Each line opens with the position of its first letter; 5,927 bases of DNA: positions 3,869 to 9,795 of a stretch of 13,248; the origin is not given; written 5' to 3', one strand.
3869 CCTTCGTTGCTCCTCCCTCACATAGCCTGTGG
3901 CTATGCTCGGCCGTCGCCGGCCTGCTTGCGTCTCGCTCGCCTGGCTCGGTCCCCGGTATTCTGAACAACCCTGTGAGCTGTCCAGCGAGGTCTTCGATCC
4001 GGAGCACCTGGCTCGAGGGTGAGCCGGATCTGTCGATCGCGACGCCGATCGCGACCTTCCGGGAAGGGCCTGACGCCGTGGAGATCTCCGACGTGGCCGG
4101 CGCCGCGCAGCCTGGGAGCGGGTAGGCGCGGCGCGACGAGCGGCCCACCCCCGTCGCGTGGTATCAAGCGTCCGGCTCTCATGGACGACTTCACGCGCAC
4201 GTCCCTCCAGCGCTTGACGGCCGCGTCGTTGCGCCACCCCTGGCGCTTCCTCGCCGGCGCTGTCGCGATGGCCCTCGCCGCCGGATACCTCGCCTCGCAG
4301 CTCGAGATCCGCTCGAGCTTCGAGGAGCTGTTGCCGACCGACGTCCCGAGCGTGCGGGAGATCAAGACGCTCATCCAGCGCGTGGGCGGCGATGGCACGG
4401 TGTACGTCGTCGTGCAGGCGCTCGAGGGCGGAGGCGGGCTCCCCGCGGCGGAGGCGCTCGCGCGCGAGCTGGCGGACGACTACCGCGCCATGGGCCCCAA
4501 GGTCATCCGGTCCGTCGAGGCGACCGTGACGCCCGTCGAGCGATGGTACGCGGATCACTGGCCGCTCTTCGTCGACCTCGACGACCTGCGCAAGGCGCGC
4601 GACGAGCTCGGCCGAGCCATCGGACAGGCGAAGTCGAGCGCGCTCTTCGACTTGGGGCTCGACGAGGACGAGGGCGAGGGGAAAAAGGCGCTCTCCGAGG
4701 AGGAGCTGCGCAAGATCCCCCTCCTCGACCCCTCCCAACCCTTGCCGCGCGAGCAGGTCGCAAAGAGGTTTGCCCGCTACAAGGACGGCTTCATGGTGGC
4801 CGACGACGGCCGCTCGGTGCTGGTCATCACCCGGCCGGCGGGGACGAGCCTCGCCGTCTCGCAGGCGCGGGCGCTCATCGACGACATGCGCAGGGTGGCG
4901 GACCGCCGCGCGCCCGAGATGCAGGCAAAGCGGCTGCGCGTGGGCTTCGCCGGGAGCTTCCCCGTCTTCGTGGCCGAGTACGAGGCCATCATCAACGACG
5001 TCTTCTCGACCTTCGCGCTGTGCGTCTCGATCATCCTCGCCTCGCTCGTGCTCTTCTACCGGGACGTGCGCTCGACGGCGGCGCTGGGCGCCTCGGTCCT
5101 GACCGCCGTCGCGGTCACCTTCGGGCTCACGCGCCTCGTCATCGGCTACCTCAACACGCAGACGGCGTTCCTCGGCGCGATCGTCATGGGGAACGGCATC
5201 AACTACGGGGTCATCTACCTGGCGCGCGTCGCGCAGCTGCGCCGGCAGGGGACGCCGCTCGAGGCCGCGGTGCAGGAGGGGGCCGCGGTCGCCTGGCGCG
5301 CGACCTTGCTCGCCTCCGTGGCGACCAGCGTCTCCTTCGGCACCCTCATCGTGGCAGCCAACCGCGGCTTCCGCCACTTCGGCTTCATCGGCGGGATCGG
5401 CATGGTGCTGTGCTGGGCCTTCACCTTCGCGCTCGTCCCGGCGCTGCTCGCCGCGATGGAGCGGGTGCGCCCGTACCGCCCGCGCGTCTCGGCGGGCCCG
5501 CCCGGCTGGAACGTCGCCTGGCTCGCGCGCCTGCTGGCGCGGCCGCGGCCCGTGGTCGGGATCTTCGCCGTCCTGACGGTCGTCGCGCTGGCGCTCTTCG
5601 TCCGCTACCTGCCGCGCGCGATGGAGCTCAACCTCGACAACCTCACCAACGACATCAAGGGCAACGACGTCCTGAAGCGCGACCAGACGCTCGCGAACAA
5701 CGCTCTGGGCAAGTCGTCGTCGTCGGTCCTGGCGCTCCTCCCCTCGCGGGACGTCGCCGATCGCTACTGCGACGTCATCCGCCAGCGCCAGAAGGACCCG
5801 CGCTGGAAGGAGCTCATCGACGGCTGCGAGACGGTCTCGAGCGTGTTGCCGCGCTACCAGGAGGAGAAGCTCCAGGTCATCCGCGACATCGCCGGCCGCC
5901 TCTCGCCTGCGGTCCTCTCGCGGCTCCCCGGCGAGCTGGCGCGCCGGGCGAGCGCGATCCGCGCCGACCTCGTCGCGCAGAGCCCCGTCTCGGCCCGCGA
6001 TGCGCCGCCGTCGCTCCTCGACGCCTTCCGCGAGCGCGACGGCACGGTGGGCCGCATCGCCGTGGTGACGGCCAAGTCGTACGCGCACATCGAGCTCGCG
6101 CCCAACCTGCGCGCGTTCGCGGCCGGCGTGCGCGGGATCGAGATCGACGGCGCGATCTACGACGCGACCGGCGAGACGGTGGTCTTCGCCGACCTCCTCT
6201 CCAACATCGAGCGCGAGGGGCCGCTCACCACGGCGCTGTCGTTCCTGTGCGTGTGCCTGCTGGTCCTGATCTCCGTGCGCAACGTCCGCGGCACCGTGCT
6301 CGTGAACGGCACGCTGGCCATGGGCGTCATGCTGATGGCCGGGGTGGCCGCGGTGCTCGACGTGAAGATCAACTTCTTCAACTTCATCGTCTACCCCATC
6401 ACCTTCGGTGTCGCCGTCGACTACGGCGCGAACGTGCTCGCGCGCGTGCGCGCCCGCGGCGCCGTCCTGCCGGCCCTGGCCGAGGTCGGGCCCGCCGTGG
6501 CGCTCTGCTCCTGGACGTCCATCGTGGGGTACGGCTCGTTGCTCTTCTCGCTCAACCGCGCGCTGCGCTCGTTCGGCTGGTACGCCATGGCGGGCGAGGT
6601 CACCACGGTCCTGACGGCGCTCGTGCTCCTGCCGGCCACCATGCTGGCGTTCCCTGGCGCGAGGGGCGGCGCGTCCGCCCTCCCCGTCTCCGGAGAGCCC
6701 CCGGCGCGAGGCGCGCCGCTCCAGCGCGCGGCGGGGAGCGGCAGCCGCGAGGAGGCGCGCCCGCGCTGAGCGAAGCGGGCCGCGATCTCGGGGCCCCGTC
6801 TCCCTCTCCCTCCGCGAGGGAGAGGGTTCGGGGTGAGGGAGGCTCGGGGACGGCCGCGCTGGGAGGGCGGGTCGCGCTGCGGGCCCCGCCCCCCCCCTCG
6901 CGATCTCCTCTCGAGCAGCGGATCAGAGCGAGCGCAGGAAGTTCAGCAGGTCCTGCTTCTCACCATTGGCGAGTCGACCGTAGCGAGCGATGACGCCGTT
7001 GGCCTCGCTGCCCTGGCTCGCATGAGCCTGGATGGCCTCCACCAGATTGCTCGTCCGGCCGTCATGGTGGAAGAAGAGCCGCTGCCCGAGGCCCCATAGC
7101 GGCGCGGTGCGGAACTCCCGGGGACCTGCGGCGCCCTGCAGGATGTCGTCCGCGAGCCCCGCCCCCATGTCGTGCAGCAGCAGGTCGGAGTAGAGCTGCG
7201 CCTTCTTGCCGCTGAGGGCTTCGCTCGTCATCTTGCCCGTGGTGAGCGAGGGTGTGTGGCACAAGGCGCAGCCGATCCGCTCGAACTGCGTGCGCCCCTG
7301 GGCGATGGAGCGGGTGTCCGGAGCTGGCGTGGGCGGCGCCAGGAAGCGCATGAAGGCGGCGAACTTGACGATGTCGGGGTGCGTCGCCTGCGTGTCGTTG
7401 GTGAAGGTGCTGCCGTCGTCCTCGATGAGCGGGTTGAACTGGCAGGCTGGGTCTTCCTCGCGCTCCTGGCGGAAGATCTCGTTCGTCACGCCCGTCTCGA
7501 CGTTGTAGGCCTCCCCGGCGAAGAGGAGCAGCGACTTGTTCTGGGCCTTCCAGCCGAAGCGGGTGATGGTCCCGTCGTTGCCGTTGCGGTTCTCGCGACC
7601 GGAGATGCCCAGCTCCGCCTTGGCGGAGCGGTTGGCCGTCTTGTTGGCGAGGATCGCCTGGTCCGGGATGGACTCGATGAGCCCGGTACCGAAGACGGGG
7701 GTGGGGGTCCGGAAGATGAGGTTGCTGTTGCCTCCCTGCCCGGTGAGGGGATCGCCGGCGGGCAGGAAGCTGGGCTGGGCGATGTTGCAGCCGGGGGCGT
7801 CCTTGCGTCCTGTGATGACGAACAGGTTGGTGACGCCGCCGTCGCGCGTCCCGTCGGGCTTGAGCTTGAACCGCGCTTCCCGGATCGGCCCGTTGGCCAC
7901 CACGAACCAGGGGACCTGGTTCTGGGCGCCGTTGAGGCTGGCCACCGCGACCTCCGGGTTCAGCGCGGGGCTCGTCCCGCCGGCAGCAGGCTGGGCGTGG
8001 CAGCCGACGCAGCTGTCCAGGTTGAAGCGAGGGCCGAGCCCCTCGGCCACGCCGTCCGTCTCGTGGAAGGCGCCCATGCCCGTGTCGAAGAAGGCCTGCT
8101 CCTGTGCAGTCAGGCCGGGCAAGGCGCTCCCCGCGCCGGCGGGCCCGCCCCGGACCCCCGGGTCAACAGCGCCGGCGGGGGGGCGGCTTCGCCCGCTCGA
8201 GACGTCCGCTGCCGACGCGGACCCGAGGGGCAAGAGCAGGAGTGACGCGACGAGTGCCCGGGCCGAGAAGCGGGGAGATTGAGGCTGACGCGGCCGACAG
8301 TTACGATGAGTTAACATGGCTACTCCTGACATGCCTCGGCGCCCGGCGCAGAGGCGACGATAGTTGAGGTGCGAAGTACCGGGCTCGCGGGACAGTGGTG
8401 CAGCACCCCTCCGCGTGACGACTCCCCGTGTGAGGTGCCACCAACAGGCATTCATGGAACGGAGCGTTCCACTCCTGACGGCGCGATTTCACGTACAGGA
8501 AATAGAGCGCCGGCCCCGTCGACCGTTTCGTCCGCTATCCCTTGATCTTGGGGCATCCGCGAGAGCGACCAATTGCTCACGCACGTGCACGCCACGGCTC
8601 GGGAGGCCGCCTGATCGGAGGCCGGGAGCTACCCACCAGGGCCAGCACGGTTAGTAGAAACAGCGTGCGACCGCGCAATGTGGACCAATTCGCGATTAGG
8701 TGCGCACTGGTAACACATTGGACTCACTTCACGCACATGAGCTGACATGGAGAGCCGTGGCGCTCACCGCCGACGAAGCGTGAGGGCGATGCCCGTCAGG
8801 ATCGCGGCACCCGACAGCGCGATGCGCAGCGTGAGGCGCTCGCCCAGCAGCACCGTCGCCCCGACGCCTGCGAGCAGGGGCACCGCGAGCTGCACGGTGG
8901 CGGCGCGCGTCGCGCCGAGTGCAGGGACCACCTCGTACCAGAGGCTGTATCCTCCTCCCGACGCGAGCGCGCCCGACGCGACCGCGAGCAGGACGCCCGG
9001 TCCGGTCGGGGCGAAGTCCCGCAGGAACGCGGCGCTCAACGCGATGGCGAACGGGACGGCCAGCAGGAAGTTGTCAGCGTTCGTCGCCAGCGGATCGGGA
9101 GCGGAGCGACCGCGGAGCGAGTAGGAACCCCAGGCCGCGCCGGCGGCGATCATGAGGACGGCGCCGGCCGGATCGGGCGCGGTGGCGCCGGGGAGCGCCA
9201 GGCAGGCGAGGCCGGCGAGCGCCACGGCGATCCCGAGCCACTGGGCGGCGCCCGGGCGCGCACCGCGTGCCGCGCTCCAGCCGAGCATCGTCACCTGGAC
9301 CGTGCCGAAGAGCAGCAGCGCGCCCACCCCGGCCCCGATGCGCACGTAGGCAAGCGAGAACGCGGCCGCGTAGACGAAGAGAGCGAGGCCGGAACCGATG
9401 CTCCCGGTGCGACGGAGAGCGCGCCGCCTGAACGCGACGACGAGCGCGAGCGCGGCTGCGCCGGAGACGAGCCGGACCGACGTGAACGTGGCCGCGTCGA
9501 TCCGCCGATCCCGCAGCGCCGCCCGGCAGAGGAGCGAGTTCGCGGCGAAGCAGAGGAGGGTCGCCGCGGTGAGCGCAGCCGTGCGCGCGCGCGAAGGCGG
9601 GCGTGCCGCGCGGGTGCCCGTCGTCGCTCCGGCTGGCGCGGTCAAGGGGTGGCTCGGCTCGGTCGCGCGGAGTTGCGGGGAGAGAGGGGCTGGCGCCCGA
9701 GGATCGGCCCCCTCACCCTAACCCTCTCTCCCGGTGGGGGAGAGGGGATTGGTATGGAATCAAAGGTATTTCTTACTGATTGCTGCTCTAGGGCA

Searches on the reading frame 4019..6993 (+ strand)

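Call 8: search_protein_families(library=pfam, proteins=[window:4019-6769:+, window:4543-6993:+], max_evalue=0.001)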
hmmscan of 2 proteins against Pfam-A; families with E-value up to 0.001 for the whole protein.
window:4019-6769:+ (916 aa): 1 family
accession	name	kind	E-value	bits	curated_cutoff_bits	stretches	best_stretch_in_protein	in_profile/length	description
PF03176.21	MMPL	-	2.5e-26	92.8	20.5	2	104-499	2-321/333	MMPL family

window:4543-6993:+ (816 aa): 0 families

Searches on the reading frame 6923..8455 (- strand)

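Call 8: search_protein_families(library=pfam, proteins=[window:6923-8455:-], max_evalue=0.001)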
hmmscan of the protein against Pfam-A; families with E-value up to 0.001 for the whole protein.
window:6923-8455:- (510 aa): 1 family
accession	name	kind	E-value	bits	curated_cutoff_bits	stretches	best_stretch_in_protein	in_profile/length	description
PF06537.16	DHOR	-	4.3e-35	121.6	22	1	248-510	214-499/499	Di-haem oxidoreductase, putative peroxidase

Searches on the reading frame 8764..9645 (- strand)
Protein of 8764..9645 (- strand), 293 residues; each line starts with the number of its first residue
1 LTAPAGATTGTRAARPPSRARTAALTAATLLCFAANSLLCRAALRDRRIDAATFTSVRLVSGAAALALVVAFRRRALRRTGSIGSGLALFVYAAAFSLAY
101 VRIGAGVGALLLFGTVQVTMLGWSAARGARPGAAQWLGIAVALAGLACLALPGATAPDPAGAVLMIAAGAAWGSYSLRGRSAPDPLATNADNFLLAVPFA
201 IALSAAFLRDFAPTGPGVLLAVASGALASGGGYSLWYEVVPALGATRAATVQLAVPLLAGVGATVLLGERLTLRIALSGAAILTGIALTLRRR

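Call 8: search_protein_families(library=pfam, proteins=[window:8764-9645:-], max_evalue=0.001)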
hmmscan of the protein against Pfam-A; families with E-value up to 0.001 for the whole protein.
window:8764-9645:- (293 aa): 1 family
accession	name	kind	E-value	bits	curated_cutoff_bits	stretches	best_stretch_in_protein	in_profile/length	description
PF00892.27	EamA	-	9.3e-19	68.5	28.2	2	161-290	3-134/135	EamA-like transporter family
